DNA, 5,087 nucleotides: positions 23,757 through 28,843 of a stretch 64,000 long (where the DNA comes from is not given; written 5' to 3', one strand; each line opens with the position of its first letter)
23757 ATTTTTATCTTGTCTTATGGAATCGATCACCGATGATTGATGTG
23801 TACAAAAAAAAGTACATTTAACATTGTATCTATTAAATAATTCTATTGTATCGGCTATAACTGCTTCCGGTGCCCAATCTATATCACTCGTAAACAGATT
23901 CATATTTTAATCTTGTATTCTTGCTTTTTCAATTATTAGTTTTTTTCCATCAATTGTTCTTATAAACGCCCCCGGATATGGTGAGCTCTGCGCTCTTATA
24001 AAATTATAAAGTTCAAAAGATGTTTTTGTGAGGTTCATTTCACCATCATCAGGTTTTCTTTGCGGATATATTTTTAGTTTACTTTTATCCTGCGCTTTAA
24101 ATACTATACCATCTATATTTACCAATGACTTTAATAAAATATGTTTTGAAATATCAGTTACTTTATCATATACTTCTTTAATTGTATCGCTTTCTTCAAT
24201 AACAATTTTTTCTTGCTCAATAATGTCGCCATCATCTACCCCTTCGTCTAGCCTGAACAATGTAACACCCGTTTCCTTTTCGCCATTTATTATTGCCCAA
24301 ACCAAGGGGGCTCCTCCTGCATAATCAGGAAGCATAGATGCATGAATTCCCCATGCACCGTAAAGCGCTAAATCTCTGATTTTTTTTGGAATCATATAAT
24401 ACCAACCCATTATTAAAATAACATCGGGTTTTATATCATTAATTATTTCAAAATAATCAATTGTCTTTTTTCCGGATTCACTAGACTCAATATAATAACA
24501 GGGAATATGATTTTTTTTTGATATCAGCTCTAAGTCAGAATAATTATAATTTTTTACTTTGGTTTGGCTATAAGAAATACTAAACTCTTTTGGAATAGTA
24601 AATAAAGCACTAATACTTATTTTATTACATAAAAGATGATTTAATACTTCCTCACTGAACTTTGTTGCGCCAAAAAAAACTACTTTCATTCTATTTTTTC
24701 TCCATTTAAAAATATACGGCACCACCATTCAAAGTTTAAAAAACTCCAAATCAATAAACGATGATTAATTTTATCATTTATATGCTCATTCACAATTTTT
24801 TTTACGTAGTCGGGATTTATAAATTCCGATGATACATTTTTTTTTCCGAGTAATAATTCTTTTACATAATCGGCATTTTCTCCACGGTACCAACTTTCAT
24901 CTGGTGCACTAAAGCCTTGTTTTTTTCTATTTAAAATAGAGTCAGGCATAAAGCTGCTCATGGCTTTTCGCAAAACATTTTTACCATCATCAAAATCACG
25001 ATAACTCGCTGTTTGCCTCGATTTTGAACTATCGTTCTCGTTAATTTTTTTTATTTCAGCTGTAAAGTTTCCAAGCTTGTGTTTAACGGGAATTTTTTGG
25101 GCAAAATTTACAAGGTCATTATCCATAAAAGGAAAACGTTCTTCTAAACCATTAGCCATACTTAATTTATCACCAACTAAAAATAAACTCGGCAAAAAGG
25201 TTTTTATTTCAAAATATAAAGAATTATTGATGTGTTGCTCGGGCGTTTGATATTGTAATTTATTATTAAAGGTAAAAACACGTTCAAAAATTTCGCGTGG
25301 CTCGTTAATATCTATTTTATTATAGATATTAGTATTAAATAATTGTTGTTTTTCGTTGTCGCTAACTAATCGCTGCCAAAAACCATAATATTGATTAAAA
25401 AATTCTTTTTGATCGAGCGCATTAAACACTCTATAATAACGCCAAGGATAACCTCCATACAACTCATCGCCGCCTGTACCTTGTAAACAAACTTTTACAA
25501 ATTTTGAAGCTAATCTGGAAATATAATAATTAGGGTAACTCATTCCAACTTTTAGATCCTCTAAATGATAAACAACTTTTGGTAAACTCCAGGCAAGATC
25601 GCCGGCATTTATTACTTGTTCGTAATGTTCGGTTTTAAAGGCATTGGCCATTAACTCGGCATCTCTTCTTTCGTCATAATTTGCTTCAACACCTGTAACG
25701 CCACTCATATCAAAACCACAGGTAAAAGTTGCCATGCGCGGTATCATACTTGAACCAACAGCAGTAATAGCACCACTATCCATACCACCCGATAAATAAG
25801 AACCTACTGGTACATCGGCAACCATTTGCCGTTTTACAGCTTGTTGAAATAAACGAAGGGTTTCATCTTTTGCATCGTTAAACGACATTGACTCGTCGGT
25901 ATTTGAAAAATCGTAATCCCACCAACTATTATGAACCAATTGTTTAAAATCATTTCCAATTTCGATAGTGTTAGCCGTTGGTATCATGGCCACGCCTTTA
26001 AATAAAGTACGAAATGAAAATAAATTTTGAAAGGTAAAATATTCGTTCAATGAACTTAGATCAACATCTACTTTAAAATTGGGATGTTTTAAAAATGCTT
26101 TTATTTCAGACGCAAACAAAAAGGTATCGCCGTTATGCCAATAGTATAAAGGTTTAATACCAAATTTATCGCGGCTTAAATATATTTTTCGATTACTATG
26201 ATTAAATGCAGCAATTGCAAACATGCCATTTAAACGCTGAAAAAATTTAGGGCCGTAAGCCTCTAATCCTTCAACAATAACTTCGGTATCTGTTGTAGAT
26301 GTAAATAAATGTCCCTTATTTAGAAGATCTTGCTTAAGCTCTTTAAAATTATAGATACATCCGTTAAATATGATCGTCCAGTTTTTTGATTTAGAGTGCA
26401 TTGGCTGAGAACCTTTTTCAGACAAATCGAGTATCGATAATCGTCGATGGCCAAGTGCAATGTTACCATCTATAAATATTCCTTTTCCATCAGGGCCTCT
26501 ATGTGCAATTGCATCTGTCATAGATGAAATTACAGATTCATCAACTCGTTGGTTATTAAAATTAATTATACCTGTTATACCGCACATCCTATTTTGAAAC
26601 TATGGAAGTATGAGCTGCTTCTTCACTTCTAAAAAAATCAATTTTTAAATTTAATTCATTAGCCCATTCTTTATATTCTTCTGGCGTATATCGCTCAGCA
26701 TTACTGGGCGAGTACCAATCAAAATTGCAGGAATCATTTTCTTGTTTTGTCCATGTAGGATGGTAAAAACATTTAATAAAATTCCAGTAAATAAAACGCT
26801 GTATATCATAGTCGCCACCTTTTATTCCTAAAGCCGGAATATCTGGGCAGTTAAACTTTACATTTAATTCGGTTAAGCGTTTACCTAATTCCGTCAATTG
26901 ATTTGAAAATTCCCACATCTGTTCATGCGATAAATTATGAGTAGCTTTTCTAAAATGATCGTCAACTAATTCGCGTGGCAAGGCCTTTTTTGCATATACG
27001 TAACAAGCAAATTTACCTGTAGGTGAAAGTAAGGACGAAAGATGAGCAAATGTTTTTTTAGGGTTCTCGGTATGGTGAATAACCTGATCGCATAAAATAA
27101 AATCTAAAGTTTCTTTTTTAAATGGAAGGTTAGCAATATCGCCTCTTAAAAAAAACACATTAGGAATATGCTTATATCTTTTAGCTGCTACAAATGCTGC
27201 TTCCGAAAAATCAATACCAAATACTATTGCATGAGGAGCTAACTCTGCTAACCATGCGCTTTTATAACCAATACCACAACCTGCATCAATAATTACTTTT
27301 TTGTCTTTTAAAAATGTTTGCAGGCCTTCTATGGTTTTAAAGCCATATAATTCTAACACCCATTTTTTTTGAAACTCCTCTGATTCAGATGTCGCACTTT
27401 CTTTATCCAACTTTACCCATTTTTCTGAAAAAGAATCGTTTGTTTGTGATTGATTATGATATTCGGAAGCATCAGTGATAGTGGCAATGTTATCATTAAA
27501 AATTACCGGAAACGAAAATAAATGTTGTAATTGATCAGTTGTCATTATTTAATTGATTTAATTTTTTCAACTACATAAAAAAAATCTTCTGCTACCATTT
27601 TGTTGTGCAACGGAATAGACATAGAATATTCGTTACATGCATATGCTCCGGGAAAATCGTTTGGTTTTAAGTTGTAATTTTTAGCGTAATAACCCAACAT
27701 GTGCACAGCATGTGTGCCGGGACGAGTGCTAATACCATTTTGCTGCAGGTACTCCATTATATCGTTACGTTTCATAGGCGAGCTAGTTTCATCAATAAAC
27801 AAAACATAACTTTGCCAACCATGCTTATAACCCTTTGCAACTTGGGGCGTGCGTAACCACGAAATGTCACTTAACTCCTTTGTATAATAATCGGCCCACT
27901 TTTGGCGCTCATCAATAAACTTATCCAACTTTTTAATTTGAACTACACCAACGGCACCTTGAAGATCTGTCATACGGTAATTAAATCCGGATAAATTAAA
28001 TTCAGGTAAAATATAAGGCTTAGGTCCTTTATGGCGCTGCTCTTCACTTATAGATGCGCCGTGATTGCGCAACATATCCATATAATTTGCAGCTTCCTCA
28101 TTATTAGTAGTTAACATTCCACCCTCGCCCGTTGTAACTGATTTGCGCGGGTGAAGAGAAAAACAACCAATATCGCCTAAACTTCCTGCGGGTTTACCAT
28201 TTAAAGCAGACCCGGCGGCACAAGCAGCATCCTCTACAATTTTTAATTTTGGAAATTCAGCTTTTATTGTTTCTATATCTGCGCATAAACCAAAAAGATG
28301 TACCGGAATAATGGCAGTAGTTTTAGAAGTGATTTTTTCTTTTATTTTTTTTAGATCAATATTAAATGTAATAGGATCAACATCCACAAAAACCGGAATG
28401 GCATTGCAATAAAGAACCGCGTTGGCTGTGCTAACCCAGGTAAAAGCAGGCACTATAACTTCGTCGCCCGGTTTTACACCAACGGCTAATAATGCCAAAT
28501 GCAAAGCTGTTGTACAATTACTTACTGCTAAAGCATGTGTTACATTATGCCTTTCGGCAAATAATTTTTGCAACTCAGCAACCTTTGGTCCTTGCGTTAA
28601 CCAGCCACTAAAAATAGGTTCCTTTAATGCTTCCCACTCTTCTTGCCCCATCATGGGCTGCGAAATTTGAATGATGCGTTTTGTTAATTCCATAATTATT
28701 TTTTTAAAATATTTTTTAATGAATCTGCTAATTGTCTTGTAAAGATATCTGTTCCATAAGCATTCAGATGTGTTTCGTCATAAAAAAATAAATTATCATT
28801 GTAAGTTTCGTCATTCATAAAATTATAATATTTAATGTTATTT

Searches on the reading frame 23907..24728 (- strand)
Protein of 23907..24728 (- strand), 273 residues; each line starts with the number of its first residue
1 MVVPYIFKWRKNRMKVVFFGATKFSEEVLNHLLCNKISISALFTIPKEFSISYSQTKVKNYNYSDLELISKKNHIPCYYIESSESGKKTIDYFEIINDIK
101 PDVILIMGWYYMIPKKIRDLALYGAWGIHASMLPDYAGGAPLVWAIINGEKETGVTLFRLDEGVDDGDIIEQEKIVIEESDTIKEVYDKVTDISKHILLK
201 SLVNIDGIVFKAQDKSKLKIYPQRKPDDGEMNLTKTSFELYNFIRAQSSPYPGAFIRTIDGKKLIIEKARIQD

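Call 58: search_protein_families(library=pfam, proteins=[window:23907-24728:-], max_evalue=0.00001)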
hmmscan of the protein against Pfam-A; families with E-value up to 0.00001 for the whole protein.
window:23907-24728:- (273 aa): 1 family
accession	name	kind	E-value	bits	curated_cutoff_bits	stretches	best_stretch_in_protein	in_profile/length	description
PF00551.24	Formyl_trans_N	-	1.4e-25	90.6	26.1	1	14-200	1-179/181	Formyl transferase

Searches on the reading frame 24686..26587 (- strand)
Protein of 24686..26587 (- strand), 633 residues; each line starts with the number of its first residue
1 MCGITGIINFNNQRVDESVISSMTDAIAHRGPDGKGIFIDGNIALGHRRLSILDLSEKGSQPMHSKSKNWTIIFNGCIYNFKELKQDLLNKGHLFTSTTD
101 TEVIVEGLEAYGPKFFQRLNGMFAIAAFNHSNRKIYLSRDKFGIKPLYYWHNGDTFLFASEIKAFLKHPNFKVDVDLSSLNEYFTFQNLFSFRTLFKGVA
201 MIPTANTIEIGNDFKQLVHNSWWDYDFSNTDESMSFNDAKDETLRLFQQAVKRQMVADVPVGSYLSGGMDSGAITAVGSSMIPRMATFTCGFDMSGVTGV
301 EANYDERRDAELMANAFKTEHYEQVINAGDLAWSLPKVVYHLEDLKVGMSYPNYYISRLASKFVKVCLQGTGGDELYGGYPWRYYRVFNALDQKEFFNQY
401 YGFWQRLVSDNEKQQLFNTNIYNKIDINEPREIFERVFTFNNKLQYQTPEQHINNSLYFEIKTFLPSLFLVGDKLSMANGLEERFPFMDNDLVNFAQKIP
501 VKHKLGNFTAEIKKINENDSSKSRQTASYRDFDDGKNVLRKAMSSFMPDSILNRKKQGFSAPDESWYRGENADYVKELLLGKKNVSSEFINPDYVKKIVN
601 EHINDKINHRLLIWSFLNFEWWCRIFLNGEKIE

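Call 58: search_protein_families(library=pfam, proteins=[window:24686-26587:-], max_evalue=0.00001)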
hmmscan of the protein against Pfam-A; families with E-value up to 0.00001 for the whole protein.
window:24686-26587:- (633 aa): 3 families
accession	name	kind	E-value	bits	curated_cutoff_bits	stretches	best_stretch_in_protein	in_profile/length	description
PF00733.27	Asn_synthase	-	2.2e-83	281.3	21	1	244-623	3-353/354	Asparagine synthase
PF13537.11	GATase_7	-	1.6e-43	148.1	25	1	47-166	1-122/123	Glutamine amidotransferase domain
PF13522.11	GATase_6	-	1.7e-39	135.2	27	1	32-161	1-130/130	Glutamine amidotransferase domain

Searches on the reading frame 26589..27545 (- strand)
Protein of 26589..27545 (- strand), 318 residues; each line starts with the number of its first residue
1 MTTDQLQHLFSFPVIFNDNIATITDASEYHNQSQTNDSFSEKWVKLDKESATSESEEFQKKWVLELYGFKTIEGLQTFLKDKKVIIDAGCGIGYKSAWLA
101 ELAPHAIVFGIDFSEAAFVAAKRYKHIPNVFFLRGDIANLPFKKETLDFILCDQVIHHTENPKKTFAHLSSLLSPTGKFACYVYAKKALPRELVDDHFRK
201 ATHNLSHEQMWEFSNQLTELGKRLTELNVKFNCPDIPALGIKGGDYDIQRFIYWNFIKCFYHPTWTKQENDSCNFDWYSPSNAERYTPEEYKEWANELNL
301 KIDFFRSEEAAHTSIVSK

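Call 58: search_protein_families(library=pfam, proteins=[window:26589-27545:-], max_evalue=0.00001)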
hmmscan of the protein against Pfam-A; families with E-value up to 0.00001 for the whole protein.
window:26589-27545:- (318 aa): 7 families
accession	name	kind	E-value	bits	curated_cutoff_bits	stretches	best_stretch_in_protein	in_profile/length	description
PF13847.12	Methyltransf_31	-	1.9e-20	73.5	27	1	80-200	2-129/145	Methyltransferase domain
PF08241.18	Methyltransf_11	-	2e-18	67.3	21.2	1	87-181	2-95/95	Methyltransferase domain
PF13649.12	Methyltransf_25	-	1.3e-17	64.7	27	1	85-177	1-97/97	Methyltransferase domain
PF08242.18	Methyltransf_12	-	9.8e-15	55.5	30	1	87-179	2-98/98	Methyltransferase domain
PF13489.12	Methyltransf_23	-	3.7e-12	46.7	27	1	78-188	19-123/164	Methyltransferase domain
PF01728.25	FtsJ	-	6.3e-07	29.9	24.1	1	68-187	6-132/181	FtsJ-like methyltransferase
PF05175.20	MTS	-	2.6e-06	27.6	23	1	77-201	26-157/170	Methyltransferase small domain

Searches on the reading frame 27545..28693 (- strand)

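Call 58: search_protein_families(library=pfam, proteins=[window:27545-28693:-], max_evalue=0.00001)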
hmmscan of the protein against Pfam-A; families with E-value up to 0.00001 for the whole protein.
window:27545-28693:- (382 aa): 2 families
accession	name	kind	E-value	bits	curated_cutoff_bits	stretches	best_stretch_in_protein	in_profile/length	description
PF01041.23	DegT_DnrJ_EryC1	-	4.7e-111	371.9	19.8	1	15-378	3-359/360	DegT/DnrJ/EryC1/StrS aminotransferase family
PF00155.27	Aminotran_1_2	-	3e-08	33.7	19.7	1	38-127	44-149/361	Aminotransferase class I and II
